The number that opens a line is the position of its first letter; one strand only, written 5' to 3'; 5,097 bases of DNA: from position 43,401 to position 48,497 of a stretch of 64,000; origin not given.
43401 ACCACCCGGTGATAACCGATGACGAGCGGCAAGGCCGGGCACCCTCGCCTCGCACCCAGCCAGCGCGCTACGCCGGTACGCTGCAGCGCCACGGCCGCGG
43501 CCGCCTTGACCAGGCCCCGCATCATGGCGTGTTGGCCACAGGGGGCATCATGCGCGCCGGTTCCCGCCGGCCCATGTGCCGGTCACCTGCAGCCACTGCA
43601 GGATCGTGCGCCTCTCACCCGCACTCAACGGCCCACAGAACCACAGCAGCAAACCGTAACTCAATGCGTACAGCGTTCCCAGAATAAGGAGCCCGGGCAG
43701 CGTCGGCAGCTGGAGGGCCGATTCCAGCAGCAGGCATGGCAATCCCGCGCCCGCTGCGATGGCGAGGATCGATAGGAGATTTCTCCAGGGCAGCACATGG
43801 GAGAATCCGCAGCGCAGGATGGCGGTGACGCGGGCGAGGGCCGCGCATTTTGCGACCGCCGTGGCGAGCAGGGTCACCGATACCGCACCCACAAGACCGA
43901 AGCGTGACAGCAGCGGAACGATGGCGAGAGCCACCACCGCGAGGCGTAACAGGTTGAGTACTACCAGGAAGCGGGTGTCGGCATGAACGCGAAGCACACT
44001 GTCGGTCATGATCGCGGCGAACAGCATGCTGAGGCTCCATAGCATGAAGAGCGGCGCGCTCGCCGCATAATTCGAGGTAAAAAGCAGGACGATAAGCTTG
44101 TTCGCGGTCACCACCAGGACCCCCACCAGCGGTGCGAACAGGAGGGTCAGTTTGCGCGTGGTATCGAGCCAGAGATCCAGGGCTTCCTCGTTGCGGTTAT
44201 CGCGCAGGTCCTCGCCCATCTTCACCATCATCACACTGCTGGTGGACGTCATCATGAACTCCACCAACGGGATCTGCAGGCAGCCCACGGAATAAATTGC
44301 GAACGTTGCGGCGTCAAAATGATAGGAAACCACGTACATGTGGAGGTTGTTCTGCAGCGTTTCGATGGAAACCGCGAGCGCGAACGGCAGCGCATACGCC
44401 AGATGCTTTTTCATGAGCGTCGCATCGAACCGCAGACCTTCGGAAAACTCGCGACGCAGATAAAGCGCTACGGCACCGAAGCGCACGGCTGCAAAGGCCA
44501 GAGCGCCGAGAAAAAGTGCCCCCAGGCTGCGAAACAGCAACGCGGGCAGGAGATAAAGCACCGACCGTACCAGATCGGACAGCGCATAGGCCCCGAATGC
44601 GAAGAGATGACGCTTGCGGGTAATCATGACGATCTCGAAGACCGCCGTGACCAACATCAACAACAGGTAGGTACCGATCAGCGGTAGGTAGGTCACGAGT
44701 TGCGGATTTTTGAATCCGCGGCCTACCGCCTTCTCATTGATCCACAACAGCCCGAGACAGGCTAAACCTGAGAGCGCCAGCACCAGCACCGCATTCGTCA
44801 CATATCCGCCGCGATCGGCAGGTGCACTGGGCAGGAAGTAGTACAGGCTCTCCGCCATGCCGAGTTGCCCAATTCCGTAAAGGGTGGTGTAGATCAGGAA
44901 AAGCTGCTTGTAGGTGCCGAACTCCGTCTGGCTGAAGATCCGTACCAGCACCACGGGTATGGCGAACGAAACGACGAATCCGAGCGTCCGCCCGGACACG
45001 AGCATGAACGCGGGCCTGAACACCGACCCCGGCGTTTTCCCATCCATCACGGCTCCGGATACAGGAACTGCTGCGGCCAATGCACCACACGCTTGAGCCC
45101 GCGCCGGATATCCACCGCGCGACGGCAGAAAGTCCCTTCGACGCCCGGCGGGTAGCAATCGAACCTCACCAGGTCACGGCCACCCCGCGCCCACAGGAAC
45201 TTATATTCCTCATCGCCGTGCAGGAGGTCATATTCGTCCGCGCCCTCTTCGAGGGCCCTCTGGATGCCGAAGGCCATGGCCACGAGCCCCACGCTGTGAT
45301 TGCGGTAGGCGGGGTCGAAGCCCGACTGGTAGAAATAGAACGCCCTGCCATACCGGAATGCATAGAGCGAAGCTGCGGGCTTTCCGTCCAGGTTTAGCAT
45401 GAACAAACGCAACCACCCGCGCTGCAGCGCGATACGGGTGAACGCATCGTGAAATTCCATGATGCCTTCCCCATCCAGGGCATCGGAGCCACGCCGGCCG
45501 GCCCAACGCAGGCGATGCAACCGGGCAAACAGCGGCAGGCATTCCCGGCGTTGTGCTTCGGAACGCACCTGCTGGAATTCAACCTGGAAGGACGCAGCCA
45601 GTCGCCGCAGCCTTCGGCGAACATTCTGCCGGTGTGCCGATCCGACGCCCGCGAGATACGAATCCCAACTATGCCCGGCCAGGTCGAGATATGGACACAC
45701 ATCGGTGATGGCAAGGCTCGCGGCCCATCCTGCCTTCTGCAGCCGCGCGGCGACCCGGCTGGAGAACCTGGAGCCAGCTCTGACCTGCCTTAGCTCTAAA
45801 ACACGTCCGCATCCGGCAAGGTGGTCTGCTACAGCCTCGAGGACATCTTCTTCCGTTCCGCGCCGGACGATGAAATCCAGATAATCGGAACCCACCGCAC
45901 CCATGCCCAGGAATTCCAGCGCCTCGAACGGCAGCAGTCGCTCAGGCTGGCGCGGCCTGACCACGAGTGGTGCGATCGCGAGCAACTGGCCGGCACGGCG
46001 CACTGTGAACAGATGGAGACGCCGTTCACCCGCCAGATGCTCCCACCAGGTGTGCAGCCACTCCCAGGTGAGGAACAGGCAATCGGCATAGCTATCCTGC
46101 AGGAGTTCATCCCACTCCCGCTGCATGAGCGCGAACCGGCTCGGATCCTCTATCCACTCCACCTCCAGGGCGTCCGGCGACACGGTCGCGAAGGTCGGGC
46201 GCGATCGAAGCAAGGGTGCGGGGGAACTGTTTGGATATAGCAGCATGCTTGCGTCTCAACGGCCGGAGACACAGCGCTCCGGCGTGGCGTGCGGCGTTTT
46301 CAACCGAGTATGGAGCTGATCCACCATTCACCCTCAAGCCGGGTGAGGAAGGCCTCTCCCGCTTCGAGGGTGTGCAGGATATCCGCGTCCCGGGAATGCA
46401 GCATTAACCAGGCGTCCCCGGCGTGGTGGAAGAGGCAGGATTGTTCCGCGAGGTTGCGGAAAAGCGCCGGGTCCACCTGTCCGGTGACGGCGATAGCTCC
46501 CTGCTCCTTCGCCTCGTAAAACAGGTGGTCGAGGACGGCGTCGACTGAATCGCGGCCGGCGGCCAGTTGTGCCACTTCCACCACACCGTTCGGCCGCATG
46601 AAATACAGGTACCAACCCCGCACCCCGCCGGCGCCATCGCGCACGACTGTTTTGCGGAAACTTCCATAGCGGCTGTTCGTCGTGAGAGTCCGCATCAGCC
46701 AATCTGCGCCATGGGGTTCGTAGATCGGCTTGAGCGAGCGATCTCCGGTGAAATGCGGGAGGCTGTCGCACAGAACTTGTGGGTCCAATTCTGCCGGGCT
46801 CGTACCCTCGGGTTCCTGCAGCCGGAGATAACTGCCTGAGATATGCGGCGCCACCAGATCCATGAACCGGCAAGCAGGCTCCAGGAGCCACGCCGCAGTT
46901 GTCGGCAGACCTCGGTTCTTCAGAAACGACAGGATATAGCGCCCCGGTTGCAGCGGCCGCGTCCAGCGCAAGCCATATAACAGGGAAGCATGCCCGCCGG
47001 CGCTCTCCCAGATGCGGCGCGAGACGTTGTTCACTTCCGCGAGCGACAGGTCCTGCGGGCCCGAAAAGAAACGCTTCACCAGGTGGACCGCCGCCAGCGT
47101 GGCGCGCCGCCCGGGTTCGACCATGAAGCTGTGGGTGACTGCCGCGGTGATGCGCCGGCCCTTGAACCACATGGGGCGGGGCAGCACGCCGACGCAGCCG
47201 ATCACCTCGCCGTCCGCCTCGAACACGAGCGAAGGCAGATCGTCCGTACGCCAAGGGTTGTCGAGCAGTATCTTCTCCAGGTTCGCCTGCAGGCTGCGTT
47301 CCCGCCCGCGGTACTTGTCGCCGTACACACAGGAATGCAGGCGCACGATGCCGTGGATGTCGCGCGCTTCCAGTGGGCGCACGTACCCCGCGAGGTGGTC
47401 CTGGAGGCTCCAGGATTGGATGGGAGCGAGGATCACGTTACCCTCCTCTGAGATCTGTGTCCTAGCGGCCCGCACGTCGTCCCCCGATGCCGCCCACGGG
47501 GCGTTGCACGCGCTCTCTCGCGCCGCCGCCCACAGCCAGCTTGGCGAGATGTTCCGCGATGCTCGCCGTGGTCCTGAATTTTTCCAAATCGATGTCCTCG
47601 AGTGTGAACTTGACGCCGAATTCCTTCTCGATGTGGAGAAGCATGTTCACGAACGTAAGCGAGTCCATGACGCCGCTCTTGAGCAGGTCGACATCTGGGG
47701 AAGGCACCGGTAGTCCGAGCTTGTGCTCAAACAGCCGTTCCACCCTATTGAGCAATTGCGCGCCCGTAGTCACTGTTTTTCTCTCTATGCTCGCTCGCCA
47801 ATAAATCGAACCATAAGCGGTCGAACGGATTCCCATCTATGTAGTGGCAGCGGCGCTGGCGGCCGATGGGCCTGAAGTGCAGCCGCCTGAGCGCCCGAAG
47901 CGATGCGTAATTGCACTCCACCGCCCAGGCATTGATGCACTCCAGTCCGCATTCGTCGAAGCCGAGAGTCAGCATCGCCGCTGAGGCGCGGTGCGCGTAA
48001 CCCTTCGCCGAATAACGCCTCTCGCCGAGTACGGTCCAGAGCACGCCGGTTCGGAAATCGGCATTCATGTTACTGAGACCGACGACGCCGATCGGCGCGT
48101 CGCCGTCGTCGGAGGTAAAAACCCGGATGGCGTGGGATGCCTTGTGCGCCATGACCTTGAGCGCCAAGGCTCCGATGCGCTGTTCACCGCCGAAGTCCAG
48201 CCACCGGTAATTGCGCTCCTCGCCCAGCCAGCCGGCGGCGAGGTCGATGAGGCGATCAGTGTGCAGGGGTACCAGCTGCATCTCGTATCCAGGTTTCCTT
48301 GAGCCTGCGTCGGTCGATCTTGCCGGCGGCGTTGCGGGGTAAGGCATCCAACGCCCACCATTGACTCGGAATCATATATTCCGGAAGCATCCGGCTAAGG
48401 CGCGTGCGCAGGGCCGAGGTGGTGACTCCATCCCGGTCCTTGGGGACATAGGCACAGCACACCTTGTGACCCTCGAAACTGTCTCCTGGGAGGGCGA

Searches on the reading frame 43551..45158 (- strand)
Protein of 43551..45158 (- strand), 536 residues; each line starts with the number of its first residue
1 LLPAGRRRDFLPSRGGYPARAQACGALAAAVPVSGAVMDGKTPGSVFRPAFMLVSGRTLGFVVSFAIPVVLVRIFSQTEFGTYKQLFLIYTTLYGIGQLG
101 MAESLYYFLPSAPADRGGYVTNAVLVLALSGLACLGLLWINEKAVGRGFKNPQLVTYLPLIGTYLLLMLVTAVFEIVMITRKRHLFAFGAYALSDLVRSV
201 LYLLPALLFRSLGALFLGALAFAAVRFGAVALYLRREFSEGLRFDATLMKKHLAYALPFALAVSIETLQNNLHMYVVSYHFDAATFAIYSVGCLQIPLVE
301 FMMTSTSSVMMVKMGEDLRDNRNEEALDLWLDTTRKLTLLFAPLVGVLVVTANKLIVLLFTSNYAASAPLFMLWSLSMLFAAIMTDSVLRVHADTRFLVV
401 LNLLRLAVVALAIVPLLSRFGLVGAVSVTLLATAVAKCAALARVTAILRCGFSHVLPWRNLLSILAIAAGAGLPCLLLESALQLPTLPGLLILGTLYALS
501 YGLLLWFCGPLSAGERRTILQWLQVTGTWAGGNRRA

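Call 17: search_protein_families(library=pfam, proteins=[window:43551-45158:-], max_evalue=0.00001)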
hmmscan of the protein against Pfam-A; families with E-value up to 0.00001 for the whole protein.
window:43551-45158:- (536 aa): 1 family
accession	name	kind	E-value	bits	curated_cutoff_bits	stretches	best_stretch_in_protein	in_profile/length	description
PF13440.11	Polysacc_synt_3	-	6.7e-15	55.5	23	1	70-368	1-292/293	Polysaccharide biosynthesis protein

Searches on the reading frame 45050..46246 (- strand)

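Call 17: search_protein_families(library=pfam, proteins=[window:45050-46246:-], max_evalue=0.00001)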
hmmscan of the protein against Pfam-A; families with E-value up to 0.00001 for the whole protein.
window:45050-46246:- (399 aa): 1 family
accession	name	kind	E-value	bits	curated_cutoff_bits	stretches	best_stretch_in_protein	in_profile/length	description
PF13480.13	Acetyltransf_6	-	1.4e-31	110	22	1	204-349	2-142/143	Acetyltransferase (GNAT) domain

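Call 20: search_protein_families(library=ncbifam, proteins=[window:45050-46246:-], max_evalue=0.00001)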
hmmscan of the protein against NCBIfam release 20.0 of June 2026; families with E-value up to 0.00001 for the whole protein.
window:45050-46246:- (399 aa): 1 family
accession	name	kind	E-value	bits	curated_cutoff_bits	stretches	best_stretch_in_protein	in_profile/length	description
NF047385.1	T4SS_GNAT_BspF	exception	2.9e-10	39.3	775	1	195-333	215-354/428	type IV secretion system effector crotonyl transferase BspF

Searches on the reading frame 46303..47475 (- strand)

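Call 17: search_protein_families(library=pfam, proteins=[window:46303-47475:-], max_evalue=0.00001)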
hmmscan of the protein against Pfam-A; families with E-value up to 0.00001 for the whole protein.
window:46303-47475:- (391 aa): 0 families

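Call 20: search_protein_families(library=ncbifam, proteins=[window:46303-47475:-], max_evalue=0.00001)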
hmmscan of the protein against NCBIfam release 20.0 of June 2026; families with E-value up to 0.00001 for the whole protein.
window:46303-47475:- (391 aa): 0 families

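Call 74: search_protein_families(library=pfam, proteins=[window:46303-47475:-], max_evalue=1)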
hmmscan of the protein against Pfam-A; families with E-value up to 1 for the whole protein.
window:46303-47475:- (391 aa): 1 family
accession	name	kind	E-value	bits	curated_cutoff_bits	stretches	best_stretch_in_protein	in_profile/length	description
PF13527.13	Acetyltransf_9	-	5.7e-05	23.6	25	1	32-136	2-97/127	Acetyltransferase (GNAT) domain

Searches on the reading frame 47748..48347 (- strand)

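Call 17: search_protein_families(library=pfam, proteins=[window:47748-48347:-], max_evalue=0.00001)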
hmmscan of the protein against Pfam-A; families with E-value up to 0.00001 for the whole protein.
window:47748-48347:- (200 aa): 1 family
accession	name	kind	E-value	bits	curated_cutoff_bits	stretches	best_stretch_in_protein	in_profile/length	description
PF13302.13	Acetyltransf_3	-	2.1e-10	41.9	25.4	1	26-159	5-138/138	Acetyltransferase (GNAT) domain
